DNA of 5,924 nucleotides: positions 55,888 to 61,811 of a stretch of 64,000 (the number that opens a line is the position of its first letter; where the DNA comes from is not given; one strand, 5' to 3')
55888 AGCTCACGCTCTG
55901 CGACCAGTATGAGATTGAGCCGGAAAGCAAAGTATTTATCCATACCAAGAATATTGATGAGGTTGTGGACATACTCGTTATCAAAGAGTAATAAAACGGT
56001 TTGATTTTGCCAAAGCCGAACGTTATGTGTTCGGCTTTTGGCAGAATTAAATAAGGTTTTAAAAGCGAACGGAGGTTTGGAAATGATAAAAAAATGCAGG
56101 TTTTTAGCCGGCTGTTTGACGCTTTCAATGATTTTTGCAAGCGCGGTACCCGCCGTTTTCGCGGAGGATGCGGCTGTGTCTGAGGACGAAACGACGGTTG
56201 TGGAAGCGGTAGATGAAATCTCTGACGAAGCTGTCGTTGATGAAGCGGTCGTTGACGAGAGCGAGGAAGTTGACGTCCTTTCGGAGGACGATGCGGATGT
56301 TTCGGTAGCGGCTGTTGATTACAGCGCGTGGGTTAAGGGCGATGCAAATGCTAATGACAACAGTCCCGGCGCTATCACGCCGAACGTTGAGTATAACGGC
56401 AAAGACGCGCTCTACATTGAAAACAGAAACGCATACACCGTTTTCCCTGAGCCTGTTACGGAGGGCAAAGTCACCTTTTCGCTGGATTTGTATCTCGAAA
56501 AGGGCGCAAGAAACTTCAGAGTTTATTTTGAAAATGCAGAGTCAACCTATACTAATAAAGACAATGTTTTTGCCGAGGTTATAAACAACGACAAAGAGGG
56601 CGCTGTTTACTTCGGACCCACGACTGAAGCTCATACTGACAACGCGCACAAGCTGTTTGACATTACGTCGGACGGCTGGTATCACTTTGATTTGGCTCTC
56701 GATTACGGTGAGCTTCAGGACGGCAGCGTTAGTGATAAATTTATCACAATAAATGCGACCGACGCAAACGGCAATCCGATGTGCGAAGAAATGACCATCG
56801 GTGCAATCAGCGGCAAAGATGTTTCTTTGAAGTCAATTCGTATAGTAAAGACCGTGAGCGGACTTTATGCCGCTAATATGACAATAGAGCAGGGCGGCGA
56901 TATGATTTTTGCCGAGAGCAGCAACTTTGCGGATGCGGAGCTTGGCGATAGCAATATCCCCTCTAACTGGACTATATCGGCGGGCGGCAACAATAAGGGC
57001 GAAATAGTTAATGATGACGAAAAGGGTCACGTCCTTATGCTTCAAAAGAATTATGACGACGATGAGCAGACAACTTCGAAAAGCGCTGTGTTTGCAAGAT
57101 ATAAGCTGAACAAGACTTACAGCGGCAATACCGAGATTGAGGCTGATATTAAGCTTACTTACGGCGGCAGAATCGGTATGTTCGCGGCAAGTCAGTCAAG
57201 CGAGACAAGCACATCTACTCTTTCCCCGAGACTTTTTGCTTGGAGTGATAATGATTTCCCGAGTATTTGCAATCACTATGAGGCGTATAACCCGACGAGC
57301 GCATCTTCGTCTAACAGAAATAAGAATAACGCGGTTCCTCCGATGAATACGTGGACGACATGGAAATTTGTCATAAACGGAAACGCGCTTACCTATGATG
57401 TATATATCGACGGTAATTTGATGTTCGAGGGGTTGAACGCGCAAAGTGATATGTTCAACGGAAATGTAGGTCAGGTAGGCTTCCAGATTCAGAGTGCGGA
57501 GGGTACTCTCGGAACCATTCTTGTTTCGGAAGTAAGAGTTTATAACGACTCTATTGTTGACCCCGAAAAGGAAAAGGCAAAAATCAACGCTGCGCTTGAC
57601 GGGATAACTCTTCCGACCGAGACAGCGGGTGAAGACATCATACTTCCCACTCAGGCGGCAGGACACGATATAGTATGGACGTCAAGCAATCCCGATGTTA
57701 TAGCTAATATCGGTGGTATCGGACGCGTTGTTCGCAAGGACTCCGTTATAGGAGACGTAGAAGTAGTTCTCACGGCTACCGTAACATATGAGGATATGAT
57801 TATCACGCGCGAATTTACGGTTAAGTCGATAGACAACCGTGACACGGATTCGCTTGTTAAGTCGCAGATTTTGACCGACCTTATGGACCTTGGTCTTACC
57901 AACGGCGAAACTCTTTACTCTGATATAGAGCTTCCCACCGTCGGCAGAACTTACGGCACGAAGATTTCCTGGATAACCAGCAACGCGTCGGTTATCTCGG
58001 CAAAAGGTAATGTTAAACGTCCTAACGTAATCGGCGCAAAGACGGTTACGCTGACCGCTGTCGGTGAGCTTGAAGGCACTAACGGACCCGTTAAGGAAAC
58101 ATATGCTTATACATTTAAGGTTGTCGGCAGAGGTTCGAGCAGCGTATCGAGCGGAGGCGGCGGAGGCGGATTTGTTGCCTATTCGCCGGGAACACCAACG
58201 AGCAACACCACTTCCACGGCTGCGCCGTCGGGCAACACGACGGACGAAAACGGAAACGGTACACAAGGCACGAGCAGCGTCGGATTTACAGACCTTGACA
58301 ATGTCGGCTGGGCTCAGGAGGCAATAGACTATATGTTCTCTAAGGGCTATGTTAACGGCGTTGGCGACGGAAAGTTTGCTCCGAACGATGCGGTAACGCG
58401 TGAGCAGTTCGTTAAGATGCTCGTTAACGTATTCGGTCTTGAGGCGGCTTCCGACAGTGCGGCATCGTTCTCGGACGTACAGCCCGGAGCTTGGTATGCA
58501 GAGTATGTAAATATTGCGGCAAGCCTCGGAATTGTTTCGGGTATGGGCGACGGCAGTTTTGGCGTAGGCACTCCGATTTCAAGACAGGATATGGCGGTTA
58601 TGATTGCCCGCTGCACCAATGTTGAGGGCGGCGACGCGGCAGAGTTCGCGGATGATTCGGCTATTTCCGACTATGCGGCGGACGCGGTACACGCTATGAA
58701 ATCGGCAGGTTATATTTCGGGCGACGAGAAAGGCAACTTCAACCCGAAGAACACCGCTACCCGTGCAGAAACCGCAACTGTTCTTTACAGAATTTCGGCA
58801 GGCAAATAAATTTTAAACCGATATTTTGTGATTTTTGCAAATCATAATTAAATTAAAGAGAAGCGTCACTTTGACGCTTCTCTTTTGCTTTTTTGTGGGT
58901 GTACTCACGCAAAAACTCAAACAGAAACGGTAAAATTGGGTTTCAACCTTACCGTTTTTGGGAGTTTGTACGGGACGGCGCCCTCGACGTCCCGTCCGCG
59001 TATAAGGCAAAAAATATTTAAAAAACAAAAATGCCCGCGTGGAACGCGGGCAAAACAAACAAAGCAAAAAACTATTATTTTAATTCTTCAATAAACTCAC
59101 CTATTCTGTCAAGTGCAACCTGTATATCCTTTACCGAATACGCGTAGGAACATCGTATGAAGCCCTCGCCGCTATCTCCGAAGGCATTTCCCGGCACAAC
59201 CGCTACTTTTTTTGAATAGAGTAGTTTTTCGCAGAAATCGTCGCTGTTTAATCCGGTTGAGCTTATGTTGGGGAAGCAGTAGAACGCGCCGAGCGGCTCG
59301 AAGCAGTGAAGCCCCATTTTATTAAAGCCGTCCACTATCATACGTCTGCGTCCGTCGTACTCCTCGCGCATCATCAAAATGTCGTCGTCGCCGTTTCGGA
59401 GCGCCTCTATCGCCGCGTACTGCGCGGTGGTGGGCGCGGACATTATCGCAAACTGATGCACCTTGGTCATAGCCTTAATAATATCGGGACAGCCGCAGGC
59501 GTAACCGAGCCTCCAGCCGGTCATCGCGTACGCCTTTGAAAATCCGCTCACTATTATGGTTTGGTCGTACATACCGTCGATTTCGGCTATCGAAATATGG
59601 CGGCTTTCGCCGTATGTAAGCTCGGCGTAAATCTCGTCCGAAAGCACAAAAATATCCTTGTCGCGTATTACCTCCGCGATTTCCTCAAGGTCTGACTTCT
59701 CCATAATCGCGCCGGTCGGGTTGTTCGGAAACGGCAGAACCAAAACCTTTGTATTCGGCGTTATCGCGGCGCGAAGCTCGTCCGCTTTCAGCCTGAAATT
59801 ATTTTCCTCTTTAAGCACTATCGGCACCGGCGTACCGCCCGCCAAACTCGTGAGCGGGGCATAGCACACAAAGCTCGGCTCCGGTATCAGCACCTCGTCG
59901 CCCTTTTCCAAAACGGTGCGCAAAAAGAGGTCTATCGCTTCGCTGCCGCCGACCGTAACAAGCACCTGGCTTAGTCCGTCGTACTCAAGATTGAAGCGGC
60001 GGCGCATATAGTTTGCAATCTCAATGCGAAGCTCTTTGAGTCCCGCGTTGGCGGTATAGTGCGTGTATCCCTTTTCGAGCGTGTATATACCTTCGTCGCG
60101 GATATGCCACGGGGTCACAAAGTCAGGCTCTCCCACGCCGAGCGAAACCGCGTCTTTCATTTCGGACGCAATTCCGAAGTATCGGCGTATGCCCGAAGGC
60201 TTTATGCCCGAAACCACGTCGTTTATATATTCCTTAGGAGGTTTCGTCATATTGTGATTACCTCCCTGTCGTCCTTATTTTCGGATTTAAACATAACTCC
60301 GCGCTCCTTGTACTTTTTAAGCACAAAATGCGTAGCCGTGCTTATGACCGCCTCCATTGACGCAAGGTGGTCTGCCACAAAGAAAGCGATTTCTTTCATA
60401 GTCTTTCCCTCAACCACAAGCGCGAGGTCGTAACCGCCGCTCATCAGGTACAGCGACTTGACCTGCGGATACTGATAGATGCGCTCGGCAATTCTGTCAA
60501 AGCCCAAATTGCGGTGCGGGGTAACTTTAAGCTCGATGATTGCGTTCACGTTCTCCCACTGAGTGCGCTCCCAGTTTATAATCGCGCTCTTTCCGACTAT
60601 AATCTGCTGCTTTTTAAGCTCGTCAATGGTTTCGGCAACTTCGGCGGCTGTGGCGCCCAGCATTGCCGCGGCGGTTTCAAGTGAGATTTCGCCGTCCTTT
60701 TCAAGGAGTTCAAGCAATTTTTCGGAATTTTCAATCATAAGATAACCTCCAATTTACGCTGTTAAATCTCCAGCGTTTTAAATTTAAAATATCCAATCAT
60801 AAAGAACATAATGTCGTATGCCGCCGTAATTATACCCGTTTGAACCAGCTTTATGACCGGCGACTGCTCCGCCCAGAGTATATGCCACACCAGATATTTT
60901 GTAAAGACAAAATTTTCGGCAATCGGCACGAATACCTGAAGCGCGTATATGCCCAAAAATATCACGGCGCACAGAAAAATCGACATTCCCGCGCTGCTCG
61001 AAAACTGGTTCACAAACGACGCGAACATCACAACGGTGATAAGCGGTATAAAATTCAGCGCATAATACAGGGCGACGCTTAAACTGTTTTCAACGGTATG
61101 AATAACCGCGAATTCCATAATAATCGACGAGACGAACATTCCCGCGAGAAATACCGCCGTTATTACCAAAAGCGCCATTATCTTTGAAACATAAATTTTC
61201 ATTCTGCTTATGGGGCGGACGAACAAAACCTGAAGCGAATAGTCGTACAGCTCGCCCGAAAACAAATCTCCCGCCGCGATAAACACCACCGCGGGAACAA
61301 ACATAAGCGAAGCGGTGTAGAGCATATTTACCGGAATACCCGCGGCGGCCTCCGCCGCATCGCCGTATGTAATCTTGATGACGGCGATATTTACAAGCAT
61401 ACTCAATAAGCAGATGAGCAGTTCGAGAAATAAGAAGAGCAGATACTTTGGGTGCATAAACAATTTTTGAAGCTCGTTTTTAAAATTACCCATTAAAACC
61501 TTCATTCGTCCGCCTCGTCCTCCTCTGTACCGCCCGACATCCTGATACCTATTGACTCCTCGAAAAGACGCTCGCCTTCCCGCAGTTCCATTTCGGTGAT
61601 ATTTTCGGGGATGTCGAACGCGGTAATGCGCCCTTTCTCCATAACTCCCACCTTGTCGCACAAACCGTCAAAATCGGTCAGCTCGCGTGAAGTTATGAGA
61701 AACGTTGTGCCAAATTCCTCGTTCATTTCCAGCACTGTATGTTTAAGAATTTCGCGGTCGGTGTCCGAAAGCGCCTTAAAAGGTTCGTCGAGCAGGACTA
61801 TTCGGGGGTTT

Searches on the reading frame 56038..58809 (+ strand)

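Call 31: search_protein_families(library=pfam, proteins=[window:56038-58809:+], max_evalue=0.001)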
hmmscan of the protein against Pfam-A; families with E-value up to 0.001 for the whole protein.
window:56038-58809:+ (923 aa): 2 families
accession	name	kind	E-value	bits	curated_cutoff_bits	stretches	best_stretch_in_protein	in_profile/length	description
PF00395.25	SLH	-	3.6e-38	129.7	20.8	3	810-853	1-44/44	S-layer homology domain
PF20578.4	aBig_2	-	8.9e-24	83.6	27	2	625-695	20-86/89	Atrophied bacterial Ig domain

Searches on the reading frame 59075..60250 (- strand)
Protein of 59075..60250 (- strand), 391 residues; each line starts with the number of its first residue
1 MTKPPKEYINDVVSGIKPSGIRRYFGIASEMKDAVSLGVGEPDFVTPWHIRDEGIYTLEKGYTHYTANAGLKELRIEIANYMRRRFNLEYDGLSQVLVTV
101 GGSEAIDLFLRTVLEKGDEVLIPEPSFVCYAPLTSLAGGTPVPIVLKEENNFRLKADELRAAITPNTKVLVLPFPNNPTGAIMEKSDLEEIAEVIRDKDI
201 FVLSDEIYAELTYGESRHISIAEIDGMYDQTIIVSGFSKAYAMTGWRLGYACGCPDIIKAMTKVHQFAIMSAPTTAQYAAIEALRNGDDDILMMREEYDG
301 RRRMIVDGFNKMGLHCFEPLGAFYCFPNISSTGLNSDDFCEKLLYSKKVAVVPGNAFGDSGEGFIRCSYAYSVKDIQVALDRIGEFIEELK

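Call 56: search_protein_families(library=pfam, proteins=[window:59075-60250:-], max_evalue=0.001)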
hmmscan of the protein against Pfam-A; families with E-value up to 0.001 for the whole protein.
window:59075-60250:- (391 aa): 5 families
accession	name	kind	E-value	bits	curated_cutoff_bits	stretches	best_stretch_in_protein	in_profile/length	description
PF00155.27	Aminotran_1_2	-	2.8e-72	244.3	19.7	1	33-383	2-361/361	Aminotransferase class I and II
PF01053.26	Cys_Met_Meta_PP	-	6.3e-09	35.3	27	1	94-207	68-175/381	Cys/Met metabolism PLP-dependent enzyme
PF00266.25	Aminotran_5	-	1.3e-08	34.7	21.5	1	59-205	20-175/371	Aminotransferase class-V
PF01041.23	DegT_DnrJ_EryC1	-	1.6e-08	34.6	19.8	1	89-205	35-145/360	DegT/DnrJ/EryC1/StrS aminotransferase family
PF01212.27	Beta_elim_lyase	-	0.00046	20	27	1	92-205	46-168/288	Beta-eliminating lyase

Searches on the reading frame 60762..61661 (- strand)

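Call 56: search_protein_families(library=pfam, proteins=[window:60762-61661:-], max_evalue=0.001)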
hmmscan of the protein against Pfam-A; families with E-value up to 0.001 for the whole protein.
window:60762-61661:- (299 aa): 2 families
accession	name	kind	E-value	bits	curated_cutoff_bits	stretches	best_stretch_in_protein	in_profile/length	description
PF12730.13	ABC2_membrane_4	-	5.2e-08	33.5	27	1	61-231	3-167/179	ABC-2 family transporter protein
PF12679.13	ABC2_membrane_2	-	3.2e-06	27.1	27.2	1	60-236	4-199/283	ABC-2 family transporter protein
